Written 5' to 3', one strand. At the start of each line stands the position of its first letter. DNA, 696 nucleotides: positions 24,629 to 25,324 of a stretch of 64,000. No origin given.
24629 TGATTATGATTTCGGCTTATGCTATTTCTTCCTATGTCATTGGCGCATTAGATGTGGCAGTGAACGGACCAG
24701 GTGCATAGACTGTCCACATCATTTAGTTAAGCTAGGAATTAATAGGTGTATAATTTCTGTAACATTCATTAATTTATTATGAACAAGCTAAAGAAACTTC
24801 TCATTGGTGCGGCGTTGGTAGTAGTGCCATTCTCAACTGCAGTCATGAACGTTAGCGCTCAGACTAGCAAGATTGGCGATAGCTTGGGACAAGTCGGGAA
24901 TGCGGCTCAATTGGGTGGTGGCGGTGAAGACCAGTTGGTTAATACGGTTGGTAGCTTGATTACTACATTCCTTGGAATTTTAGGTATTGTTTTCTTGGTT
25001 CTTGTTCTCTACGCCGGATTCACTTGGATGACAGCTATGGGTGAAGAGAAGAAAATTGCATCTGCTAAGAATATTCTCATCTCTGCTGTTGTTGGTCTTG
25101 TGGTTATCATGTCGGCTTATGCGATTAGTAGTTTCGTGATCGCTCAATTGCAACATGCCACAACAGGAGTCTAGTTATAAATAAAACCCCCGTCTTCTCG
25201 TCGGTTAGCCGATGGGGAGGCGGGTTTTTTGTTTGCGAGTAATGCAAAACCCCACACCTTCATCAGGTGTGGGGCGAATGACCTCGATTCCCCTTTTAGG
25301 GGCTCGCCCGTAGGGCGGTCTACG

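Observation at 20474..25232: Tandem array of seven paralogous T4SS-pilin-like (TrbC/VirB2-type) genes behind an orphan solute-binding lipoprotein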

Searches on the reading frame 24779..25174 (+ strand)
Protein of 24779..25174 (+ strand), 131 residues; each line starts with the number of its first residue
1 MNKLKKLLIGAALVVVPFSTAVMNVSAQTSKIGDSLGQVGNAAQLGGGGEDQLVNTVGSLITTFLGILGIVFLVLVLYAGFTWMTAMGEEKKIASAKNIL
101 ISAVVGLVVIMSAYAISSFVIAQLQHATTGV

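Call 3: search_protein_families(library=pfam, proteins=[window:24779-25174:+], max_evalue=1)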
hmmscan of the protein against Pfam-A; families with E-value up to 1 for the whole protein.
window:24779-25174:+ (131 aa): 7 families
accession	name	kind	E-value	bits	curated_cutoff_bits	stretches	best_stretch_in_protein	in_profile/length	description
PF18895.5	T4SS_pilin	-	5.6e-10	39.6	26.6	1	50-120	2-71/71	Type IV secretion system pilin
PF05545.16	FixQ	-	0.0082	16.5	29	1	63-100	8-45/49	Cbb3-type cytochrome oxidase component FixQ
PF06024.17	Orf78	-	0.011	16.4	29.4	1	90-126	55-91/101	Orf78 (ac78)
PF02300.22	Fumarate_red_C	-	0.013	16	24.2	1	50-121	52-123/127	Fumarate reductase subunit C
PF20664.2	DUF6814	-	0.22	12.2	25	0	67-111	7-51/71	Family of unknown function (DUF6814)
PF05987.18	DUF898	-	0.67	9.4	28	1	55-125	175-250/336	Bacterial protein of unknown function (DUF898)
PF06596.16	PsbX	-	0.72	10.3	25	1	7-27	12-31/38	Photosystem II reaction centre X protein (PsbX)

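Call 4: search_protein_families(library=ncbifam, proteins=[window:24779-25174:+], max_evalue=1)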
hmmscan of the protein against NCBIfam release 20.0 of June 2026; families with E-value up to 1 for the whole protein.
window:24779-25174:+ (131 aa): 4 families
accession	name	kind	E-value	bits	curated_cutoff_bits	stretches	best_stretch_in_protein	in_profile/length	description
NF045849.1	ICE_MMCAP2_0565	equivalog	1.6e-08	34.1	40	1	51-123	7-79/80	Mbov_0395 family pilin-like conjugal transfer protein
NF045890.1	conj_pls20_p028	equivalog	0.0083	15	150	1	57-121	58-121/377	pLS20_p028 family conjugation system transmembrane protein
TIGR02862.1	spore_BofA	subfamily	0.084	13.2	53.35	1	54-76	57-79/83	pro-sigmaK processing inhibitor BofA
NF045939.1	MHJ_0274_fam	hypoth_equivalog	0.27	11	80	1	64-99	3-38/165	MHJ_0274 family protein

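Call 14: find_homologous_proteins(query=window:24779-25174:+, max_evalue=0.001)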
Query window:24779-25174:+ (131 aa): 30 proteins with E <= 0.001 among 138 candidates.
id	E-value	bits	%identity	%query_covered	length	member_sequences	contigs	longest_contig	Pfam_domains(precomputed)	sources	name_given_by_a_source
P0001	4.5e-71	254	100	100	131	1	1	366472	PF18895.6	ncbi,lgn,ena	-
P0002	8.8e-46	172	71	98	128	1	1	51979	PF18895.6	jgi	-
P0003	1.1e-36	143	65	98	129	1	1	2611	PF18895.6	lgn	-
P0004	1.7e-36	143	61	98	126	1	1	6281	PF18895.6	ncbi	-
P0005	1.8e-36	142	65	98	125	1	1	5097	PF18895.6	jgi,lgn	jgi:heme/copper-type cytochrome/quinol oxidase subunit 2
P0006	4.0e-36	141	59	98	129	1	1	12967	PF18895.6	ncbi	-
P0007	1.6e-35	139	62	98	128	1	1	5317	PF18895.6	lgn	-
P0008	1.7e-35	139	61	97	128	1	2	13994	PF18895.6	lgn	-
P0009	4.0e-35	138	62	100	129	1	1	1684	PF18895.6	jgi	jgi:hypothetical protein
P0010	1.1e-34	137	60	98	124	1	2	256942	PF18895.6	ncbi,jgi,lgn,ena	ncbi:MAG: pilin [Patescibacteria group bacterium]|jgi:hypothetical protein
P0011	4.8e-34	135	60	95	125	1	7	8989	PF18895.6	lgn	-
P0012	1.2e-33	133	63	98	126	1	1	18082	PF18895.6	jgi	jgi:hypothetical protein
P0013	1.0e-32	130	57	98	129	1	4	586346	PF18895.6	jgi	jgi:hypothetical protein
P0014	1.9e-32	130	63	98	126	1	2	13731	PF18895.6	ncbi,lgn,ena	-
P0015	1.0e-31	127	59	100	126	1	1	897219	PF18895.6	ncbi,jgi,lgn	ncbi:MAG: hypothetical protein WC813_04410 [Patescibacteria group bacterium]|jgi:hypothetical protei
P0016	3.5e-31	125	55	97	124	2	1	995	PF18895.6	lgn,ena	-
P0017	5.3e-28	115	49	98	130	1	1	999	PF18895.6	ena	-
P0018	1.3e-20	91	69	53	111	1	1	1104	PF18895.6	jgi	jgi:hypothetical protein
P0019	7.2e-20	89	48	84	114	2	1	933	PF18895.6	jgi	jgi:hypothetical protein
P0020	3.7e-19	87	57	39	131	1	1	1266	PF18895.6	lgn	-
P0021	4.2e-19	87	46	98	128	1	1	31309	PF18895.6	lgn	-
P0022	1.1e-18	85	60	61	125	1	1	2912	PF18895.6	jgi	jgi:TRAP-type C4-dicarboxylate transport system permease small subunit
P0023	1.7e-18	85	52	74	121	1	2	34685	PF18895.6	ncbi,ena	-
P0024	5.3e-17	80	58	54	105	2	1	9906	PF18895.6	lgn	-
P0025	2.0e-16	78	42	99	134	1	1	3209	PF18895.6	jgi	jgi:hypothetical protein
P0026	2.5e-16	78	51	66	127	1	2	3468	PF18895.6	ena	-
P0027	4.3e-16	77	43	83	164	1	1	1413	PF18895.6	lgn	-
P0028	3.1e-13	68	50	53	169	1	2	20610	PF18895.6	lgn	-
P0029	1.2e-12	66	45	63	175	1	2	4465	PF18895.6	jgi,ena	-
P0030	2.7e-10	58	34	90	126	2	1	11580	PF18895.6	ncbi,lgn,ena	-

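Call 15: find_encoding_contigs(protein=P0001, flank=10000, max_places=3)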
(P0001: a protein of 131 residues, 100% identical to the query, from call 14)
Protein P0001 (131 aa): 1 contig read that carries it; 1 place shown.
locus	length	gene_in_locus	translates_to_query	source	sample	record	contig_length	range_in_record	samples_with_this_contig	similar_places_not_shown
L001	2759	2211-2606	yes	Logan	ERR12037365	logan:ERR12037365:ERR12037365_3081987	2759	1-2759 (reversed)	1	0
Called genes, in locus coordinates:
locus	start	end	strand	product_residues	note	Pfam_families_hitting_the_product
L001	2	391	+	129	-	?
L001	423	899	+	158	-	PF18895:T4SS_pilin (weak)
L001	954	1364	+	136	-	PF18895:T4SS_pilin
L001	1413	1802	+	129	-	PF18895:T4SS_pilin (weak)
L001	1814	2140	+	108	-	PF18895:T4SS_pilin (weak)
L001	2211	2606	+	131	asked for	PF18895:T4SS_pilin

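Call 16: find_encoding_contigs(protein=P0015, flank=10000, max_places=3)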
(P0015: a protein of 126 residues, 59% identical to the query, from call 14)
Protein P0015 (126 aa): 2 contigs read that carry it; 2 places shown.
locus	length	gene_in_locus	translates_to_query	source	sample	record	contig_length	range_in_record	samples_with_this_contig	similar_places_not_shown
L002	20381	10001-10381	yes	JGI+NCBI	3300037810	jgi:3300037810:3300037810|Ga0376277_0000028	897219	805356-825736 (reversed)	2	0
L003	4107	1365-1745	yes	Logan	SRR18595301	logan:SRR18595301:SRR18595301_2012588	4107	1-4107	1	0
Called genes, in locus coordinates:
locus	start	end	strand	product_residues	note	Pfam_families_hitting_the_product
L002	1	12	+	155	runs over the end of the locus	PF01230:HIT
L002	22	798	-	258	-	PF01978:TrmB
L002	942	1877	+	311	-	PF00156:Pribosyltran, PF14572:Pribosyl_synth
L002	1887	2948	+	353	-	PF01931:NTPase_I-T, PF00156:Pribosyltran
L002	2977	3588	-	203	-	PF08241:Methyltransf_11 (weak), PF13649:Methyltransf_25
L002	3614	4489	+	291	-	PF13489:Methyltransf_23, PF08241:Methyltransf_11, PF08242:Methyltransf_12 (weak)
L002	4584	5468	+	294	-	PF00483:NTP_transferase, PF12804:NTP_transf_3 (faint)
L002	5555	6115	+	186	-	-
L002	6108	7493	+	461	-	PF01547:SBP_bac_1, PF13416:SBP_bac_8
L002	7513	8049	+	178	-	PF18895:T4SS_pilin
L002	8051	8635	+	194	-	PF18895:T4SS_pilin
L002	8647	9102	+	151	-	PF18895:T4SS_pilin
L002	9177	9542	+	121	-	PF18895:T4SS_pilin (weak)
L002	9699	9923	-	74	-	-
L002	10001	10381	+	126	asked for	PF18895:T4SS_pilin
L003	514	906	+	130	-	PF18895:T4SS_pilin (weak)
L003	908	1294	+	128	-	PF18895:T4SS_pilin (weak)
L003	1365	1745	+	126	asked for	PF18895:T4SS_pilin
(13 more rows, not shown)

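Call 17: find_encoding_contigs(protein=P0013, flank=10000, max_places=3)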
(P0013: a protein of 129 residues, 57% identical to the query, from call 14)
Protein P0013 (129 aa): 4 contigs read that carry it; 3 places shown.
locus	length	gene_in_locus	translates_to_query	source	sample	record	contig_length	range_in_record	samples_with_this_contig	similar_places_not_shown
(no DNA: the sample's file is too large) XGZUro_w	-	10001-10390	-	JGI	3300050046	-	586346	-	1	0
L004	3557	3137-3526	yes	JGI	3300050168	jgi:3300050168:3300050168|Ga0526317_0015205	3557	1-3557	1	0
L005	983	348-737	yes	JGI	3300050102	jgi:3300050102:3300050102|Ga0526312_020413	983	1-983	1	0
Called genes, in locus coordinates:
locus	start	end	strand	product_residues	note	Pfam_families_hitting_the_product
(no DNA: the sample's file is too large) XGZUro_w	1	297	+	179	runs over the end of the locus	PF08123:DOT1 (weak), PF01170:UPF0020 (faint), PF06325:PrmA, PF13847:Methyltransf_31 (weak), PF13649:Methyltransf_25 (weak)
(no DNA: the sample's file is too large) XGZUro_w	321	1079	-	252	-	PF00702:Hydrolase, PF12710:HAD (weak), PF13419:HAD_2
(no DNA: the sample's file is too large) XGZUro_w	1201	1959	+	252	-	PF00376:MerR, PF13411:MerR_1, PF07739:TipAS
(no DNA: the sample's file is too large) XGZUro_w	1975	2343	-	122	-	PF08818:DUF1801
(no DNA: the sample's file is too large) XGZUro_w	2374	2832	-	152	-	PF00903:Glyoxalase, PF13669:Glyoxalase_4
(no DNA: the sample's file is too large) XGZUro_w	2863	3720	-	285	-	PF18863:AbiJ_NTD4 (weak)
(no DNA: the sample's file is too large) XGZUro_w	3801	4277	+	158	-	PF00903:Glyoxalase, PF06983:3-dmu-9_3-mt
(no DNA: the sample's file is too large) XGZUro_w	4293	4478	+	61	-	-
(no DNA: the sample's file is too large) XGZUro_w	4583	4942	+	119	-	-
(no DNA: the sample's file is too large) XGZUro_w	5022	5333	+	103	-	-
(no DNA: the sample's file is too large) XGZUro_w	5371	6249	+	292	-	PF00483:NTP_transferase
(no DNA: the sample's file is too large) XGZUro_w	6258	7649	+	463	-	PF01547:SBP_bac_1, PF13416:SBP_bac_8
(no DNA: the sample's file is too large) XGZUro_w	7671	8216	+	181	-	-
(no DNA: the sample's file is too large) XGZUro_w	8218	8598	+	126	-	PF18895:T4SS_pilin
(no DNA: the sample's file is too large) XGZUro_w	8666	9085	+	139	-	PF18895:T4SS_pilin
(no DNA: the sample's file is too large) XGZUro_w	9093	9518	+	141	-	PF18895:T4SS_pilin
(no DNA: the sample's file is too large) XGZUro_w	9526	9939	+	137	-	PF18895:T4SS_pilin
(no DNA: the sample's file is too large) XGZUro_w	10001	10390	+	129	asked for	PF18895:T4SS_pilin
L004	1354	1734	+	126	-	PF18895:T4SS_pilin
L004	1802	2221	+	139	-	PF18895:T4SS_pilin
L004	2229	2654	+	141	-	PF18895:T4SS_pilin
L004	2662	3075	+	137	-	PF18895:T4SS_pilin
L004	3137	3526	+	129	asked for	PF18895:T4SS_pilin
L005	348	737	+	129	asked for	PF18895:T4SS_pilin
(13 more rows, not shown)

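Call 49: find_related_loci(query=A3, collection=genome_contigs, flank=9000)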
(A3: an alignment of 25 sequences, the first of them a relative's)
Query A3 (461 aa) in genome_contigs; peptide patterns used: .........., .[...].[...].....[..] (x = any residue, [..] = any of these).
599 stretches matched a pattern (row limit reached: there are more); 546 encode a relative of the query (tblastn E <= 1e-3); the best 80 are kept; 80 distinct loci.
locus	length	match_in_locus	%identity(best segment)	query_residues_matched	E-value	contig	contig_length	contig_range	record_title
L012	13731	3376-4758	78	1-461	0e+0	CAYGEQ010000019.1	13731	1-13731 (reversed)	MAG TPA_asm: uncultured Gammaproteobacteria bacterium isolate ERP113451_co1_208 genome assembly, contig: NODE_5288_lengt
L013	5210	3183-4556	54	2-461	2e-177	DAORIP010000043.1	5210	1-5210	MAG TPA_asm: bacterium isolate AMR_MDS_5574 NODE_3106_length_5210_cov_5.005044, whole genome shotgun sequence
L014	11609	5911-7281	54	3-461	2e-173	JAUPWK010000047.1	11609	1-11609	MAG: Patescibacteria group bacterium isolate erpe_2018_sw_45hr_WHONDRS-SW48-000100_B_bin.48 scaffold_826918, whole genom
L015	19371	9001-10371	53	4-461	1e-169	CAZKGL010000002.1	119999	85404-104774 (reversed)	MAG TPA_asm: uncultured Gammaproteobacteria bacterium isolate binchicken_co134_9 genome assembly, contig: NODE_377_lengt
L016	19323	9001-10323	54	19-461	4e-168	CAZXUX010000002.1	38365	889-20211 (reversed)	MAG TPA_asm: uncultured Gammaproteobacteria bacterium isolate SRP342105_co1_333 genome assembly, contig: NODE_1331_lengt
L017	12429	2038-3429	53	2-461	2e-161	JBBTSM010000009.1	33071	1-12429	MAG: Patescibacteria group bacterium isolate H41-bin182_1 H41_bin182_1_000000000009, whole genome shotgun sequence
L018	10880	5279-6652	52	4-461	9e-160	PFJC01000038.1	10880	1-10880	MAG: Candidatus Uhrbacteria bacterium CG_4_10_14_3_um_filter_41_21 CG_4_10_14_3_um_filter_scaffold_4463_c, whole genome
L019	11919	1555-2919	51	6-461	7e-160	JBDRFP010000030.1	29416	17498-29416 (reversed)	MAG: bacterium isolate MEGAHIT-group-1.379 k141_11186735, whole genome shotgun sequence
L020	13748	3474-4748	56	35-461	9e-160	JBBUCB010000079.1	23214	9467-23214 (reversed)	MAG: Patescibacteria group bacterium isolate H41-bin178_1 H41_bin178_1_000000000079, whole genome shotgun sequence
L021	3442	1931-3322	52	2-461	4e-167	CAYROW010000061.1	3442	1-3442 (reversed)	MAG TPA_asm: uncultured Gammaproteobacteria bacterium isolate SRP192515_co2_1 genome assembly, contig: NODE_26950_length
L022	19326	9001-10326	53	19-461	4e-159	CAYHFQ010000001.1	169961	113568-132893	MAG TPA_asm: uncultured Gammaproteobacteria bacterium isolate ERP119702_co3_211 genome assembly, contig: NODE_15_length_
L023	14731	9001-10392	52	2-461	1e-158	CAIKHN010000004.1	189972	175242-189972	Candidatus Uhrbacteria bacterium isolate LJ-3-15m_bin-0684 genome assembly, contig: bin-0684:04/40, whole genome shotgun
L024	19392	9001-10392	52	2-461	9e-159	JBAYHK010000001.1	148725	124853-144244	MAG: Patescibacteria group bacterium isolate SO_2016_GW1_148 scaffold00241_OW334_2016, whole genome shotgun sequence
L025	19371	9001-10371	52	3-460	7e-158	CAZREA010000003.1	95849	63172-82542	MAG TPA_asm: uncultured Gammaproteobacteria bacterium isolate SRP342105_co2_22 genome assembly, contig: NODE_183_length_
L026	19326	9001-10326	50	19-461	2e-157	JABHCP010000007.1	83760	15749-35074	MAG: Candidatus Uhrbacteria bacterium isolate SI037_bin110 k141_1634946, whole genome shotgun sequence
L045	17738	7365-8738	49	1-461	2e-142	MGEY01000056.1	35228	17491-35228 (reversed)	MAG: Candidatus Uhrbacteria bacterium RIFOXYA2_FULL_40_9 rifoxya2_full_scaffold_581, whole genome shotgun sequence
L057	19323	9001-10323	48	1-442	5e-139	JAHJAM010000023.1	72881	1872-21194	MAG: Patescibacteria group bacterium isolate Modern_marine.mb.212 Modern_marine.mb.212_k141_1794621, whole genome shotgu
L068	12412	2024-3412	45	1-460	8e-137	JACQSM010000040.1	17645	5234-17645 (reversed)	MAG: Candidatus Uhrbacteria bacterium isolate NC_groundwater_1385_Ag_S-0.2um_61_26 S_p2_S4_coassembly_k141_1401502, whol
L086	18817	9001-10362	49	4-460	5e-133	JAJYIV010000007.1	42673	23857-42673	MAG: bacterium isolate DBS2-1.bin133 NODE_1480_length_42673_cov_1.920463, whole genome shotgun sequence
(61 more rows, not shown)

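Call 55: search_solved_structures(query=A4, max_evalue=10, show_alignments=2)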
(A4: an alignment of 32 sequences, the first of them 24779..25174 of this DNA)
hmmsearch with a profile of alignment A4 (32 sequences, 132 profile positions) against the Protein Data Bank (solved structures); distinct sequences matched with E-value up to 10: 15.
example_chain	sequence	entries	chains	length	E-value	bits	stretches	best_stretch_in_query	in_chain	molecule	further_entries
6i37_A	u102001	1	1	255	0.0073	19.4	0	78-95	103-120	nv1Pizza6-AYW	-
6f0q_A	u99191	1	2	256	0.0074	19.4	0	78-95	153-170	Pizza6-AYW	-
6i3b_A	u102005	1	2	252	0.0076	19.4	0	78-95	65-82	cPizza6-AYW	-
6i38_A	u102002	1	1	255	0.0087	19.2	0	78-95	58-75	nv2Pizza6-AYW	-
6i3a_A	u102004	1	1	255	0.02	18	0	78-95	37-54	v22Pizza6-AYW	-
6i39_A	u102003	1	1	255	0.029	17.5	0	78-95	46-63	v31Pizza6-AYW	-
7zq2_A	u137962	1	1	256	0.21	14.7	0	75-95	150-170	Pizza6-RSH-TSH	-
7zqg_A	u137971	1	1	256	0.21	14.7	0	75-95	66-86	Pizza6-KSH-TSH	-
7zpz_A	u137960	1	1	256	0.23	14.6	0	77-95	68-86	Pizza6-TSR-TSH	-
7zcj_A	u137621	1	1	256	0.28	14.3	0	77-95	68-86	Pizza6-TNH-TSH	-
6f0s_A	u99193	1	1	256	0.3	14.2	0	76-95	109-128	Pizza6-SYW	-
7zpw_A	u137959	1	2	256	0.31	14.2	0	73-95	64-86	Pizza6-TSK-TSH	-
9lp2_A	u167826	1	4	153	0.4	13.8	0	83-102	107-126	dAID23.4L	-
7zph_A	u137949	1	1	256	0.42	13.8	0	78-95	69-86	Pizza6-TNK-RSH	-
7rmy_A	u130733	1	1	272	2.3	11.4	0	61-103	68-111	De Novo designed tunable homodimer, D_3-337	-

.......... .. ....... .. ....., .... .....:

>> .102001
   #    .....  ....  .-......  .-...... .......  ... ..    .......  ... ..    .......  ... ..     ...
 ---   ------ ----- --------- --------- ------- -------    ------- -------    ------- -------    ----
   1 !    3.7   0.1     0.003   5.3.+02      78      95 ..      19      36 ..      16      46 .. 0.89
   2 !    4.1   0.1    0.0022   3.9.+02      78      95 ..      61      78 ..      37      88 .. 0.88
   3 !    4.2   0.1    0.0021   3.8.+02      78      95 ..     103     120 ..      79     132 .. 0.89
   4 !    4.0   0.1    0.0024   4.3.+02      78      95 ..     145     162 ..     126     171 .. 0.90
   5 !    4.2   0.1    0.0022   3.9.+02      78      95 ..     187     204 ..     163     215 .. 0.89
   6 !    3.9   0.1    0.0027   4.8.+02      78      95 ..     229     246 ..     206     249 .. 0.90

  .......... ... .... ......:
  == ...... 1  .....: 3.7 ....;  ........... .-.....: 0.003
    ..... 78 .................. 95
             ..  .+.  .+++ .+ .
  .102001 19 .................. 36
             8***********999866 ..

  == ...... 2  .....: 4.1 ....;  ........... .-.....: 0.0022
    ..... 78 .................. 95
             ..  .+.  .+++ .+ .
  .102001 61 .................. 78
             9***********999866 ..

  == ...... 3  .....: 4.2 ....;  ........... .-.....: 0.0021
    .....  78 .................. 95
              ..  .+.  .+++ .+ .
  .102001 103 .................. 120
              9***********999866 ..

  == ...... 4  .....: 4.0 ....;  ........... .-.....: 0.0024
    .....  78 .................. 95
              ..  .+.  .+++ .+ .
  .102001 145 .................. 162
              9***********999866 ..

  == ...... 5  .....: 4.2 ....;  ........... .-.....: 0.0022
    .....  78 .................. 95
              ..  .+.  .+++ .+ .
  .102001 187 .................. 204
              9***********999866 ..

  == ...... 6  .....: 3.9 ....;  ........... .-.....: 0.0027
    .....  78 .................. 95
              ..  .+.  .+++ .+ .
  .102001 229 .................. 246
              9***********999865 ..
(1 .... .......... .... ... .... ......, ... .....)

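Call 61: predict_structure(alignment_id=A4)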
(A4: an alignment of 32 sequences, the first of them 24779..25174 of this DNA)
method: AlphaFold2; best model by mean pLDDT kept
length: 131 residues; sequences in the alignment: 32
mean_pLDDT: 75.9   pTM: 0.52
mean pLDDT of the five models: 75.9, 73.4, 70.4, 69.6, 68.0
residues with pLDDT >= 90: 49; 70-90: 29; 50-70: 44; < 50: 9
segments of 3 or more residues with pLDDT < 50: 27-31, 46-48
pLDDT, mean of each block of 10 residues (from residue 1): 63 61 51 53 51 77 90 94 94 94 93 90 78 53
secondary structure, 60 per line:
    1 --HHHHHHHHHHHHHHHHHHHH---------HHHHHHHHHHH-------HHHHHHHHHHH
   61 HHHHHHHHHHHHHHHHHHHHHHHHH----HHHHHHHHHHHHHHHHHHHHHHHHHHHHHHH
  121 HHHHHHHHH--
elements in order: H3-22 H32-42 H50-85 H90-129

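Call 65: fold_search(model_id=the predicted structure, library=pdb)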
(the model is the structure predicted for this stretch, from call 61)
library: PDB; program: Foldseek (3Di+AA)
matches with E <= 10: 59; with E <= 0.001: 0
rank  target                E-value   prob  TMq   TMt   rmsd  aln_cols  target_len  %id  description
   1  3g67_B                6.1e-01  0.18  0.27  0.17  35.4       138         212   16  Crystal Structure of a Soluble Chemoreceptor from Thermotoga maritima (released 2009-07-28)
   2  3tul_B                1.1e+00  0.44  0.44  0.43  11.2       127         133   14  Crystal structure of N-terminal region of Type III Secretion Major Translocator SipB (residues 82-226) (released 2012-02-15)
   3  3g6b_B                1.4e+00  0.12  0.27  0.17  35.6       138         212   14  Crystal structure of a Soluble Chemoreceptor from Thermotoga maritima Asn217Ile mutant (released 2009-07-28)
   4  9a72_A                2.1e+00  0.57  0.57  0.28  26.5       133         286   14  Integrative model of YFMS-CHEW by crosslinking MS and deep learning (released 2024-09-18)
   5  3tul_A                2.2e+00  0.10  0.26  0.25  11.9       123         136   13  Crystal structure of N-terminal region of Type III Secretion Major Translocator SipB (residues 82-226) (released 2012-02-15)
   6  7ajq_A                2.9e+00  0.12  0.34  0.21  15.6       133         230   14  cryo-EM structure of ExbBD from Serratia Marcescens (released 2021-10-06)
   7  3tul_C                3.0e+00  0.08  0.26  0.26  11.8       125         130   13  Crystal structure of N-terminal region of Type III Secretion Major Translocator SipB (residues 82-226) (released 2012-02-15)
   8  2y3h_B                3.2e+00  0.80  0.42  0.50   2.5        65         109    9  E63Q mutant of Cupriavidus metallidurans CH34 CnrXs (released 2011-03-30)
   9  2y3h_A                3.2e+00  0.80  0.42  0.50   2.5        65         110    9  E63Q mutant of Cupriavidus metallidurans CH34 CnrXs (released 2011-03-30)
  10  3zg1_A                3.2e+00  0.57  0.41  0.49   3.1        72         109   11  NI-BOUND FORM OF M123A MUTANT OF CUPRIAVIDUS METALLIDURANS CH34 CNRXS (released 2013-10-23)
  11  4biy_D                3.2e+00  0.47  0.46  0.29   4.9        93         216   14  Crystal structure of CpxAHDC (monoclinic form 2) (released 2014-02-12)
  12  3g6b_A                3.2e+00  0.07  0.27  0.17  30.6       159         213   17  Crystal structure of a Soluble Chemoreceptor from Thermotoga maritima Asn217Ile mutant (released 2009-07-28)
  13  3zx6_A                3.4e+00  0.20  0.46  0.23  36.5       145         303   14  Structure of Hamp(AF1503)-Tsr fusion - Hamp (A291V) mutant (released 2012-02-29)
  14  3epv_C                4.1e+00  0.63  0.49  0.59   3.1        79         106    9  X-ray Structure of the Metal-sensor CnrX in both the Apo- and Copper-bound Forms (released 2008-11-25)
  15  2y3d_A                4.1e+00  0.38  0.40  0.46   3.2        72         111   10  Zn-bound form of Cupriavidus metallidurans CH34 CnrXs (released 2011-03-30)
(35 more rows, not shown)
